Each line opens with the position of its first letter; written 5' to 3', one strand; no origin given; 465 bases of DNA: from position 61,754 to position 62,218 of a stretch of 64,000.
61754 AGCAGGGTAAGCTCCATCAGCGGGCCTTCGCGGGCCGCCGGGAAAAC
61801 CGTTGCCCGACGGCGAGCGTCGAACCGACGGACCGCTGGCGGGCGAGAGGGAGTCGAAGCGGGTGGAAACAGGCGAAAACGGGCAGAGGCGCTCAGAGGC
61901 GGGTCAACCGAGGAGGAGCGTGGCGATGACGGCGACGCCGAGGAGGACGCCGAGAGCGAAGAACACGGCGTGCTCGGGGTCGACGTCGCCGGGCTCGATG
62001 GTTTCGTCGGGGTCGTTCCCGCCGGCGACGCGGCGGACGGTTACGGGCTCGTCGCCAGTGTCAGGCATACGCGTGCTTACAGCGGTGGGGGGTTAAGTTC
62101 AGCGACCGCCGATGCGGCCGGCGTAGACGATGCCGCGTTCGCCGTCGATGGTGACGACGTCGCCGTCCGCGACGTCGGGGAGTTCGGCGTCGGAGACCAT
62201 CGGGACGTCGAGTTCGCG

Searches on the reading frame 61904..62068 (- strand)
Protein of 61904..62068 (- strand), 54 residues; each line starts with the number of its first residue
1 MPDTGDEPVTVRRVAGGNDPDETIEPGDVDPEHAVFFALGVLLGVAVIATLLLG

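Call 13: search_protein_families(library=pfam, proteins=[window:61907-62068:-])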
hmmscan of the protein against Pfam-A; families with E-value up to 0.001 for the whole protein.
window:61907-62068:- (54 aa): 1 family
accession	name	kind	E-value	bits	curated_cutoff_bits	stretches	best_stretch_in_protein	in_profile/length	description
PF23994.1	DUF7312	-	1.8e-12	47.8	27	1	14-51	21-56/56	Domain of unknown function (DUF7312)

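Call 22: find_encoding_contigs(protein=window:61904-62068:-, flank=10000, max_places=10)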
Protein window:61904-62068:- (54 aa): 1 contig read that carries it; 1 place shown.
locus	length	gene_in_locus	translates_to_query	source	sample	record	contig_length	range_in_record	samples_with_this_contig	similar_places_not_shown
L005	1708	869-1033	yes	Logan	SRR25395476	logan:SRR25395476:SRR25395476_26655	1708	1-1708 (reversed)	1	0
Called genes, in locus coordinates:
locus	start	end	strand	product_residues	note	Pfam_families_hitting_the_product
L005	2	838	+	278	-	?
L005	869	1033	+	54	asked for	PF23994:DUF7312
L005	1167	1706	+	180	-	?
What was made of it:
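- Tried and rejected: Only the 54-aa DUF7312 protein led to a second strain (call 22).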
